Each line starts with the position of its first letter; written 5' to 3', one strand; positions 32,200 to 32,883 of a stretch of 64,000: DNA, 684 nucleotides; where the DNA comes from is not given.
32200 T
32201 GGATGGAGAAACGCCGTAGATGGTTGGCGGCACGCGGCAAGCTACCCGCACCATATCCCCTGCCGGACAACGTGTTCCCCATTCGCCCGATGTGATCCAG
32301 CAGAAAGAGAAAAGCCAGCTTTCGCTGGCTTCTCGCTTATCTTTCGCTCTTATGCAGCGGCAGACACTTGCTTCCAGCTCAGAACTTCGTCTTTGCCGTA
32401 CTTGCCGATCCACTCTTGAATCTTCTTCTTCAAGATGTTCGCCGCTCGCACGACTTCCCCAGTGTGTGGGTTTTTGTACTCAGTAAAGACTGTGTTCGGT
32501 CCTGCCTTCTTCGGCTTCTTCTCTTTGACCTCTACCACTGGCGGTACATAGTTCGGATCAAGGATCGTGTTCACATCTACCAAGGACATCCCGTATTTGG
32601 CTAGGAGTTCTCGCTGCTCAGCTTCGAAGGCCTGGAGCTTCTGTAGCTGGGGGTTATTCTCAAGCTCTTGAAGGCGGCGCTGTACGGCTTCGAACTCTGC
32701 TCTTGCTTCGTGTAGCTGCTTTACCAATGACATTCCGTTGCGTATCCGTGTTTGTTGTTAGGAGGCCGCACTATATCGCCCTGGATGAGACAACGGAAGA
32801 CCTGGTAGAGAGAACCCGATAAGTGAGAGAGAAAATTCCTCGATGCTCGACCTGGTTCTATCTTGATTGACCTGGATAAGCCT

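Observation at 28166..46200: Plasmid-type maintenance tool-kit inside a lambda-tailed phage: partition, iterons, Xer/dif and an H-NS-like silencer (phage-plasmid lifestyle?)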

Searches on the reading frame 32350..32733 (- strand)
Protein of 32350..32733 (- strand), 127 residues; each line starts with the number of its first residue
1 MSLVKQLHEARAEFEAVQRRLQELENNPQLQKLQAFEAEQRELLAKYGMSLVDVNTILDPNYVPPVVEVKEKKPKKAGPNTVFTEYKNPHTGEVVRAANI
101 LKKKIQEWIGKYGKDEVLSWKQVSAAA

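Call 7: search_protein_families(library=pfam, max_evalue=0.01, proteins=[window:32350-32733:-])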
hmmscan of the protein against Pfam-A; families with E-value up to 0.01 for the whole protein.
window:32350-32733:- (127 aa): 1 family
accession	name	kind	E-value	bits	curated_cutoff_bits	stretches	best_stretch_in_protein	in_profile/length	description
PF22055.1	MvaT_DBD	-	8.5e-08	32.5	27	1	86-120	3-37/37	Bacterial xenogeneic silencer MvaT, C-terminal domain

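Call 60: search_protein_families(library=ncbifam, max_evalue=1, proteins=[window:32350-32733:-])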
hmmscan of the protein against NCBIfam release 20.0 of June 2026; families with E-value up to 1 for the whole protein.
window:32350-32733:- (127 aa): 2 families
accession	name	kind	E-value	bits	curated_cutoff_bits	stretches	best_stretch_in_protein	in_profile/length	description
NF041860.1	silencer_MvaT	exception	2.9e-22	79.2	180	1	1-122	1-122/125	histone-like nucleoid-structuring protein MvaT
NF041859.1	silencer_MvaTU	equivalog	3.1e-22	79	75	1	1-122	1-120/120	histone-like nucleoid-structuring protein, MvaT/MvaU family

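Call 96: search_protein_families(library=phrogs, max_evalue=0.001, proteins=[window:32350-32733:-])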
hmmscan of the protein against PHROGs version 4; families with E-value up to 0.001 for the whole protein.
window:32350-32733:- (127 aa): 1 family
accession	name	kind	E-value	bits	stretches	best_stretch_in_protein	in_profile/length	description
phrog_34034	-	unknown function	1.4e-14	55.4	1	19-122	16-125/126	-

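Call 97: search_dna_similar(query=window:32350-32733:-, collection=phages, mode=protein, max_rows=20, max_evalue=0.001)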
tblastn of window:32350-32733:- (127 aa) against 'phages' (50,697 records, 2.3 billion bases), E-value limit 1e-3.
Records with a match: 2; places in all: 2; records where one place covers at least 80% of the query: 1.
Best place of each record, by identity: <60% 2.
By first word of the organism name: Bacteriophage 2.
By host as written in the record: - 2.
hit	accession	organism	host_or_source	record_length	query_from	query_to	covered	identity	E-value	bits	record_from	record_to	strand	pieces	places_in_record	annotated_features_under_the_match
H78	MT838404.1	Bacteriophage sp.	human fecal samples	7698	12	120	86%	32.8%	1e-8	57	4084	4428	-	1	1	record has no annotation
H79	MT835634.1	Bacteriophage sp.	human fecal samples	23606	24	122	78%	33.3%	6e-8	55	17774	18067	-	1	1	record has no annotation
